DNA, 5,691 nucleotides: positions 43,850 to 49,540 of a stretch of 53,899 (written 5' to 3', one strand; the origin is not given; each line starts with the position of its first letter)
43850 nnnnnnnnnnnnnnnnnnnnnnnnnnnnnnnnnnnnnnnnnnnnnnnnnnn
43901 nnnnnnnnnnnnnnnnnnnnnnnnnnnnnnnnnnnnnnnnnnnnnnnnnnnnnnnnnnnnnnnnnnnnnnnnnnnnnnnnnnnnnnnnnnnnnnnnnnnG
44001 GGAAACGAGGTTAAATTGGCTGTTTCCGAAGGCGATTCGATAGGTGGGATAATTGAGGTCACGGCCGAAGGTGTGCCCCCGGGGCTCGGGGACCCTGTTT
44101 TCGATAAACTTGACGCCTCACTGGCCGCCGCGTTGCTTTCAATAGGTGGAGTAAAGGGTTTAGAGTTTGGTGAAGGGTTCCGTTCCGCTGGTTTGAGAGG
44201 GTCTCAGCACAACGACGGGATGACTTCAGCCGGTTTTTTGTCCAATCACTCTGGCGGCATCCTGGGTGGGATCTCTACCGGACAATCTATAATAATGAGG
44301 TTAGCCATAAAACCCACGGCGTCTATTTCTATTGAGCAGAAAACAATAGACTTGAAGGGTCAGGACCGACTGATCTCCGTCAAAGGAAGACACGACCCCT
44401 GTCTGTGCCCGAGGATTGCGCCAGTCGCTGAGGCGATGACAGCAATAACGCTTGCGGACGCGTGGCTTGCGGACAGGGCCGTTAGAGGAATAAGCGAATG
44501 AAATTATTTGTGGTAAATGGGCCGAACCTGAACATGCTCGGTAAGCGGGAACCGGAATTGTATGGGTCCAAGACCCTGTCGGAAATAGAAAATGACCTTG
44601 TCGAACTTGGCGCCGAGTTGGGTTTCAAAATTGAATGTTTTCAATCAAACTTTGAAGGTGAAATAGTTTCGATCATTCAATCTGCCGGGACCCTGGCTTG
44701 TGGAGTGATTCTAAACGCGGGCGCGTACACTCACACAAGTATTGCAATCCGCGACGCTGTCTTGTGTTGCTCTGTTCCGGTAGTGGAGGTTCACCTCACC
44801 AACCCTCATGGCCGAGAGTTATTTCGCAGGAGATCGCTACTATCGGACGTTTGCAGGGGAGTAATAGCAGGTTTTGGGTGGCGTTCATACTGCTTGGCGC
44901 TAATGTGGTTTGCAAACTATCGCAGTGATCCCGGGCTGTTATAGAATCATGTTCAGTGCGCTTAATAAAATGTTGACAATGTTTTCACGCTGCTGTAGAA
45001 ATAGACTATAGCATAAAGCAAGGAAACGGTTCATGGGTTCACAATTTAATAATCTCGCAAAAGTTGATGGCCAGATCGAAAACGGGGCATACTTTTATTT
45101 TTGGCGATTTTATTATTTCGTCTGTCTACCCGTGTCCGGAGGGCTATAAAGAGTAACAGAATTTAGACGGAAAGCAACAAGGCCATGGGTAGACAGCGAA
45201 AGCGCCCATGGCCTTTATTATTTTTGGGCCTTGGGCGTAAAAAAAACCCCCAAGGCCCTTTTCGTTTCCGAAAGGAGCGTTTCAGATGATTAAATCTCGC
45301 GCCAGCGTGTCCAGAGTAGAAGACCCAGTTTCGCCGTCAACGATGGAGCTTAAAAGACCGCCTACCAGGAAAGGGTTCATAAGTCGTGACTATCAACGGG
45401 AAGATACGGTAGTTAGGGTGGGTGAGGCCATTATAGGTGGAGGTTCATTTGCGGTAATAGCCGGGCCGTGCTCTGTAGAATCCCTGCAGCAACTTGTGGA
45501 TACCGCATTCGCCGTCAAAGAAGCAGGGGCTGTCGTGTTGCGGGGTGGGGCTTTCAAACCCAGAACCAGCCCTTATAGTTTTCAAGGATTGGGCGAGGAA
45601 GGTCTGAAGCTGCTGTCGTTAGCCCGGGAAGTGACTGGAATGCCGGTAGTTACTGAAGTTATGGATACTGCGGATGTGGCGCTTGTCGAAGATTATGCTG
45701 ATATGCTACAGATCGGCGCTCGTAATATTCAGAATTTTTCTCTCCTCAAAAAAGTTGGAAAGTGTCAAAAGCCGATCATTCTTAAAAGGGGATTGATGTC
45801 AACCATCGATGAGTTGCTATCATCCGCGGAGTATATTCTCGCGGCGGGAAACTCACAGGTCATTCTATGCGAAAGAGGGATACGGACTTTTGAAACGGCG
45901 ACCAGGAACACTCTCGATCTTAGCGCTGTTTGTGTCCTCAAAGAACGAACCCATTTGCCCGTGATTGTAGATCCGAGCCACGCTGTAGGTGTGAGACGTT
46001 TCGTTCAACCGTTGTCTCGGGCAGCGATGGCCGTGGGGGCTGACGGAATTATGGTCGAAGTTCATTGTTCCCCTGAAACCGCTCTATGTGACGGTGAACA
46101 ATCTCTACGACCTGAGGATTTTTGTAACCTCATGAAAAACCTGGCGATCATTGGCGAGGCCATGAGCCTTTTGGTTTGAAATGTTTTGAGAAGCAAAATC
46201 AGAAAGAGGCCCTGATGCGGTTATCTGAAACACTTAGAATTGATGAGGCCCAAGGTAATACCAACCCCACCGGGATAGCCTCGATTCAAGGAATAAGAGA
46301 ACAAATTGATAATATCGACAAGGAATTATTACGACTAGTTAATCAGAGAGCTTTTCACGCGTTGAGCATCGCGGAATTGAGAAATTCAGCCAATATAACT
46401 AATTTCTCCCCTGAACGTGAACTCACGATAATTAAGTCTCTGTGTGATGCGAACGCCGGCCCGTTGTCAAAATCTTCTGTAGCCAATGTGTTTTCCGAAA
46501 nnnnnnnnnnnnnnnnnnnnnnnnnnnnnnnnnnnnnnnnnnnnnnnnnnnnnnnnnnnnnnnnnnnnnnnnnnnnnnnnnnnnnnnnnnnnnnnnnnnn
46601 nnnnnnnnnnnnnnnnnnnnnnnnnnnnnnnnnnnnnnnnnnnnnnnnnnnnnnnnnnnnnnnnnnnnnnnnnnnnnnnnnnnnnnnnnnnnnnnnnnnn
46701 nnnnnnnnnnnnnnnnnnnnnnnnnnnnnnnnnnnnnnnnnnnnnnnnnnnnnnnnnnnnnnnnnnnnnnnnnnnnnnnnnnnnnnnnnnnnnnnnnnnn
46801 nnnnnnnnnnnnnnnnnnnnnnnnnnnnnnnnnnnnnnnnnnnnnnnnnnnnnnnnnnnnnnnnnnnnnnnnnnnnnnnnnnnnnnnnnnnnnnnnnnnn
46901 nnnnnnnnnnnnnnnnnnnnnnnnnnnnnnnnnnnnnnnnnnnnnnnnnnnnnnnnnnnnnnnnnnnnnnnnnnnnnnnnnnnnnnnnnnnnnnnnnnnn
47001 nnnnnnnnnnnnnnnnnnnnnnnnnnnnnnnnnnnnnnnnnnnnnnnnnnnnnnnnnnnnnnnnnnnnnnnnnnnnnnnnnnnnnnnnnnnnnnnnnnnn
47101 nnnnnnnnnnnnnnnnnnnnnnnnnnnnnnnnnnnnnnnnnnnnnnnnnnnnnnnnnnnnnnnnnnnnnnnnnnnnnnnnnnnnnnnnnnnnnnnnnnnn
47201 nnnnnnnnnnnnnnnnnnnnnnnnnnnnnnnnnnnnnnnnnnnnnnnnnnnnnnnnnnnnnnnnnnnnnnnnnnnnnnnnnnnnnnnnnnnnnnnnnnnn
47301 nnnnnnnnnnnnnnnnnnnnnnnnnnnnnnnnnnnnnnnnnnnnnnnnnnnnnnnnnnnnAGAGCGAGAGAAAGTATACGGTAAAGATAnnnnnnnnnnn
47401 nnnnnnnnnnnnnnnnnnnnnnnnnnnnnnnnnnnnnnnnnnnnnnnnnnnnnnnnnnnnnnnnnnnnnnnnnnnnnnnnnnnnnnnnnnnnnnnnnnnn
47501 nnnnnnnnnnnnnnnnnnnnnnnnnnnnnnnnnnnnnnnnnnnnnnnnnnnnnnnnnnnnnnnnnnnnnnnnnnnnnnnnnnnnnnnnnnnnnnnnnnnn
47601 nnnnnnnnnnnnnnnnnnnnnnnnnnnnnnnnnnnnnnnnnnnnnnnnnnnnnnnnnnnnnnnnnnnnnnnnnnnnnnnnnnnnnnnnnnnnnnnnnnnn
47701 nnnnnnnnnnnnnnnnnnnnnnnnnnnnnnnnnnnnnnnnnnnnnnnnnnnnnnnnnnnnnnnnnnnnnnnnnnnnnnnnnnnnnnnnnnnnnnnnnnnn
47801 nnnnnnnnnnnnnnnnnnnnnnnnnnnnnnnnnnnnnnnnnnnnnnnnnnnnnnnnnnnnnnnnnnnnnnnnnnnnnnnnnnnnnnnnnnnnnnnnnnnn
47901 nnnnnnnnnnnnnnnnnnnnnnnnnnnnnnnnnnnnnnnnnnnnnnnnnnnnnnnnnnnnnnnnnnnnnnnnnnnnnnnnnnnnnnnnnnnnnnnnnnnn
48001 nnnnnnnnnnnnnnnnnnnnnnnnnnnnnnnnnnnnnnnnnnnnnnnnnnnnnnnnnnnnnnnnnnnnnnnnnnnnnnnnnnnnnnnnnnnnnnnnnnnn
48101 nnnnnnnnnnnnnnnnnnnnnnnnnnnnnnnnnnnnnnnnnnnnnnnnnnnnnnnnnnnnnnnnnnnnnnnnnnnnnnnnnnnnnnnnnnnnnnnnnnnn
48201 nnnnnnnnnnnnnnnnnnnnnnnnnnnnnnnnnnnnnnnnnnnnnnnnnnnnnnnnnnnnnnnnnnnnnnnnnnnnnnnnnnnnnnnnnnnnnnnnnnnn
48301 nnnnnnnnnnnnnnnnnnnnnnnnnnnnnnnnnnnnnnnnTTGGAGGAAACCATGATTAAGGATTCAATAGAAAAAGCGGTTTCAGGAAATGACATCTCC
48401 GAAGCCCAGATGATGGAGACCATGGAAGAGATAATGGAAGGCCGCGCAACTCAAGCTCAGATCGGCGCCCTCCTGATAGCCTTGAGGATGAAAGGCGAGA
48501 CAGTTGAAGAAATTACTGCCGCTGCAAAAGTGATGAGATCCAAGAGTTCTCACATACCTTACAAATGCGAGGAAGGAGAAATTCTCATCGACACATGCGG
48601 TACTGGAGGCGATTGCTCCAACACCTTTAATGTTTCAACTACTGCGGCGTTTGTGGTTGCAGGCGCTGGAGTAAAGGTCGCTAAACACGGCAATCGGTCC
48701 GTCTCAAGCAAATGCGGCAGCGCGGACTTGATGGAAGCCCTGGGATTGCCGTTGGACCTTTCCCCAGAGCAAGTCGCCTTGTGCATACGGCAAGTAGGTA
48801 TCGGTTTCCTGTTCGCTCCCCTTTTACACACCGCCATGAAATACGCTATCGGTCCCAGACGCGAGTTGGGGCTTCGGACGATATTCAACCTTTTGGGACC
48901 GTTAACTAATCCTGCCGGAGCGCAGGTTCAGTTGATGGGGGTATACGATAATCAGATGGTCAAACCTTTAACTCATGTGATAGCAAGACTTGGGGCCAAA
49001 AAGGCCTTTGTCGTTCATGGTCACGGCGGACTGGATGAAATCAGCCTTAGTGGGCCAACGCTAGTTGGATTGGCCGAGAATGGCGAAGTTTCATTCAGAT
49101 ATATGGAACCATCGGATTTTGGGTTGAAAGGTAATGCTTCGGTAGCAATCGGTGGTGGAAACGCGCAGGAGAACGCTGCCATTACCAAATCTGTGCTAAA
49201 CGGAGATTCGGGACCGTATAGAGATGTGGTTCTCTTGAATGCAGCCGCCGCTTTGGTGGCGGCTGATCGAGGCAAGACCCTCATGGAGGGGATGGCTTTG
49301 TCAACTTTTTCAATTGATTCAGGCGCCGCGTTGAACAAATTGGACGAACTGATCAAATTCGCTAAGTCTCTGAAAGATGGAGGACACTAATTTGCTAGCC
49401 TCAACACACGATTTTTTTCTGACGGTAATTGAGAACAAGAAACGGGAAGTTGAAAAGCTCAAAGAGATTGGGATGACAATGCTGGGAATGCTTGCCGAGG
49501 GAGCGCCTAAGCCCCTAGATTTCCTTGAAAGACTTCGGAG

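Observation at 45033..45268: Leader peptide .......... with a five-segment, two-terminator attenuator ahead of aroF-pheA-tyrA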

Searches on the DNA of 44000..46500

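Call 3: search_rna_families(source=window, start=44000, end=46500, threshold=evalue, max_evalue=10, show_alignments=3)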
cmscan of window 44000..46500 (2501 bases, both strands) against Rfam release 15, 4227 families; matches with E-value up to 10: 6.
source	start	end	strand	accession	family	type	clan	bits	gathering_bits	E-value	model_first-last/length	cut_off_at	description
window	45196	45244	+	RF01751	potC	Cis-reg;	-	22.9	44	0.2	1-70/70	no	potC RNA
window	45748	45795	+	RF01098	RF_site9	Cis-reg; frameshift_element;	-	20.8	70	1.4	1-50/50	no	Gag/pro ribosomal frameshift site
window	46001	46101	+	RF03177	mir-2067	Gene; miRNA;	-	18.8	70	2.5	1-72/72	no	mir-2067 microRNA precursor family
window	45216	45270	-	RF01093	RF_site5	Cis-reg; frameshift_element;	-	18.1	35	6.1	1-60/60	no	Ma3 gene ribosomal frameshift signal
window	45220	45380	-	RF01971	RMST_10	Gene; lncRNA;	-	17.9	55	7.6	1-154/154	no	Rhabdomyosarcoma 2 associated transcript conserved region 10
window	44109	44226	+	RF02039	SPRY4-IT1_2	Gene; lncRNA;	-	15.1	40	2.9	1-120/120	no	SPRY4-IT1 conserved region 2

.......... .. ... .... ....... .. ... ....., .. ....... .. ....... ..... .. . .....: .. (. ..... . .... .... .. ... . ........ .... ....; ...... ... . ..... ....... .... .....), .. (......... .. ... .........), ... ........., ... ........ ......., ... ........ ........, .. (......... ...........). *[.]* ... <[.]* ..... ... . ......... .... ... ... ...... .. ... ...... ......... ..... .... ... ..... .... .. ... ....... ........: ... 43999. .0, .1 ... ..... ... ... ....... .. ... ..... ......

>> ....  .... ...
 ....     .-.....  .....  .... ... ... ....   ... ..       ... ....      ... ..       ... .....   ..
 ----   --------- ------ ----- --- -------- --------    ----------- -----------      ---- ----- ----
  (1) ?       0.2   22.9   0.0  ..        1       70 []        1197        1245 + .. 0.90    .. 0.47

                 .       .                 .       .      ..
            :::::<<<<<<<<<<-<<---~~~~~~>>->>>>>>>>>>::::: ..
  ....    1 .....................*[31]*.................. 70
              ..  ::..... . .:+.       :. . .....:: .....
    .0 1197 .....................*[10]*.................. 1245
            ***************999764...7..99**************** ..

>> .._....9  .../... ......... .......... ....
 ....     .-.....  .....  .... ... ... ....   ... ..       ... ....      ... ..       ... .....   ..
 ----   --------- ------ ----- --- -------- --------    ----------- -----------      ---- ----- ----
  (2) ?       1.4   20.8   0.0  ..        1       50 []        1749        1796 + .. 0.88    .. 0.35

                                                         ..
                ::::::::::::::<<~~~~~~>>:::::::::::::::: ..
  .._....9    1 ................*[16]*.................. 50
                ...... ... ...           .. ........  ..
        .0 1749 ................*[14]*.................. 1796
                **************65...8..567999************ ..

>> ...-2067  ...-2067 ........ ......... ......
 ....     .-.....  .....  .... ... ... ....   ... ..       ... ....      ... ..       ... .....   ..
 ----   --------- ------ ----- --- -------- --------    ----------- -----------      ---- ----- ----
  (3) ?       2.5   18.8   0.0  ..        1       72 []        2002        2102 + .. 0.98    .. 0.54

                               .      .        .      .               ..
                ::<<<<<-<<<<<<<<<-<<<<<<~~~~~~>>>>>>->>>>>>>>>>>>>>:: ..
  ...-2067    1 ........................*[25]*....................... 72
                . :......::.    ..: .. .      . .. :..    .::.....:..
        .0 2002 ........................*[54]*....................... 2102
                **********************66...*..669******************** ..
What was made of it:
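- On Rfam leader families (Phe_leader, Trp_leader, His_leader, Leu_leader, Thr_leader): No leader family appears among hits up to E = 10 in 44000-46500 (call 3).
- Closest known: pheL-pheA attenuator of gamma-proteobacteria. Different: There is no Rfam hit to any leader family (call 3).
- Tried and rejected: No known RNA family lies in 44000-46500 at E <= 10 (call 3).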

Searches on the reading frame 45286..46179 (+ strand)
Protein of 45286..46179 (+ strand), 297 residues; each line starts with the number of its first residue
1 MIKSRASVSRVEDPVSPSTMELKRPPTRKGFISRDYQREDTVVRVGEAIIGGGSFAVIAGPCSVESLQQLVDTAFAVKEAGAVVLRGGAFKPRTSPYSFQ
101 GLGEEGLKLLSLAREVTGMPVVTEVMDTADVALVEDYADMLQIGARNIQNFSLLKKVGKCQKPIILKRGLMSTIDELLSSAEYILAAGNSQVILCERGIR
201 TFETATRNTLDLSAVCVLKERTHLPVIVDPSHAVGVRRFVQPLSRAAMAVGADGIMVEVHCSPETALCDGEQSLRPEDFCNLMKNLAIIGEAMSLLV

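Call 8: search_protein_families(library=pfam, proteins=[window:45286-46179:+])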
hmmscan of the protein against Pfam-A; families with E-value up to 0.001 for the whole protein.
window:45286-46179:+ (297 aa): 2 families
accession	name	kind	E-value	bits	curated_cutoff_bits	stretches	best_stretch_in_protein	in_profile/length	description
PF00793.26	DAHP_synth_1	-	9.2e-83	277.7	25.5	1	47-282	9-260/270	DAHP synthetase I family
PF03102.20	NeuB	-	9.1e-11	42.1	22.1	1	104-293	55-236/241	NeuB family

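Call 12: find_related_loci(query=window:45286-46176:+, collection=genome_contigs, flank=4000)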
Query window:45286-46176:+ (297 aa) in genome_contigs; peptide patterns used: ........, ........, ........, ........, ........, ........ (x = any residue, [..] = any of these).
184 stretches matched a pattern; 52 encode a relative of the query (tblastn E <= 1e-3); 52 distinct loci.
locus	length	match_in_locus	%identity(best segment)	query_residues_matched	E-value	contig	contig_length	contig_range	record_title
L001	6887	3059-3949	98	1-297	0e+0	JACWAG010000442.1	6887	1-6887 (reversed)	MAG: Syntrophaceae bacterium isolate B_PRO_05 k141_301033, whole genome shotgun sequence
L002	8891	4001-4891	96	1-297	0e+0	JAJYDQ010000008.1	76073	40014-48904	MAG: Deltaproteobacteria bacterium isolate DBS1-1.bin110 NODE_438_length_76073_cov_1.706792, whole genome shotgun sequen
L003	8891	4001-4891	94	1-297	0e+0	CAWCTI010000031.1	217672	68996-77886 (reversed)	MAG: uncultured delta proteobacterium isolate MFD01476.bin.2.13 genome assembly, contig: contig_32650, whole genome shot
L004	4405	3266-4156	90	1-297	0e+0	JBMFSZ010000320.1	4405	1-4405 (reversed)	MAG: Desulfomonilaceae bacterium isolate KM4345-38 NODE_320_length_4405_cov_3.671904, whole genome shotgun sequence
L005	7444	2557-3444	86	1-296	1e-174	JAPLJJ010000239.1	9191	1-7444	MAG: Deltaproteobacteria bacterium isolate LacPavin_0419_WC90_MAG_47_15 LacPavin_0419_WC90_scaffold_296412, whole genome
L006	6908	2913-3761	85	14-296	3e-170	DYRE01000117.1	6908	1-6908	MAG TPA_asm: Desulfomonile tiedjei isolate SulCav_GS10_10_46_10 SulCav_GS10_10_21403_length_6908_cov_4_131475, whole gen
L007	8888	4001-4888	83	1-296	1e-169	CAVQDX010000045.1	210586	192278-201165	MAG: uncultured delta proteobacterium isolate MFD01872.bin.2.71 genome assembly, contig: contig_57647, whole genome shot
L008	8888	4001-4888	82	1-296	7e-169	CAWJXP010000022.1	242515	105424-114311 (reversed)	MAG: uncultured delta proteobacterium isolate MFD01299.bin.1.111 genome assembly, contig: contig_16703, whole genome sho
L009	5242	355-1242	82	1-296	1e-168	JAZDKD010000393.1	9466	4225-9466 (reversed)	MAG: Pseudomonadota bacterium isolate MEGAHIT-group-0.518 k141_3741617, whole genome shotgun sequence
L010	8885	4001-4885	82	1-296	4e-167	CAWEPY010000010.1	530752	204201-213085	MAG: uncultured delta proteobacterium isolate MFD04716.bin.1.419 genome assembly, contig: contig_39914, whole genome sho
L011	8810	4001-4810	80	28-297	4e-150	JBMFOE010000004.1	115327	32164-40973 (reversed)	MAG: Desulfomonilaceae bacterium isolate KM4338-29 NODE_4_length_115327_cov_7.322594, whole genome shotgun sequence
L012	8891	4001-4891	89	1-297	0e+0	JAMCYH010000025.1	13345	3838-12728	MAG: Deltaproteobacteria bacterium isolate FK_Sedi_B_Bin.36 NODE_18162_length_13345_cov_2.79558, whole genome shotgun se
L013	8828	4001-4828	74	19-296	2e-144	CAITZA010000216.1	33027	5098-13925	MAG: uncultured Desulfomonile sp. isolate LaPlata_bin-3022 genome assembly, contig: bin-3022:216/497, whole genome shotg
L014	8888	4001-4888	82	1-296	8e-171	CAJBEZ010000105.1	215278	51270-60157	MAG: uncultured Desulfomonile sp. isolate Loc090721-8-6m_bin-0154 genome assembly, contig: bin-0154:105/120, whole genom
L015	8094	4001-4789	75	28-290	1e-138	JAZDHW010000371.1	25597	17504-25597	MAG: Pseudomonadota bacterium isolate MEGAHIT-group-0.359 k141_10635020, whole genome shotgun sequence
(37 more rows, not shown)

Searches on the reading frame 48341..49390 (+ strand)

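Call 9: search_protein_families(library=pfam, proteins=[window:48341-49390:+])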
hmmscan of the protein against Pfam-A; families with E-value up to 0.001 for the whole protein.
window:48341-49390:+ (349 aa): 2 families
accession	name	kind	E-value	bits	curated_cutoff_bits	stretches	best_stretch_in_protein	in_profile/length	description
PF00591.27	Glycos_transf_3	-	9.2e-89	297.8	27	1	81-331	3-253/253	Glycosyl transferase family, a/b domain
PF02885.22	Glycos_trans_3N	-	3.9e-22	78.2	26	1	7-68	1-62/63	Glycosyl transferase family, helical bundle domain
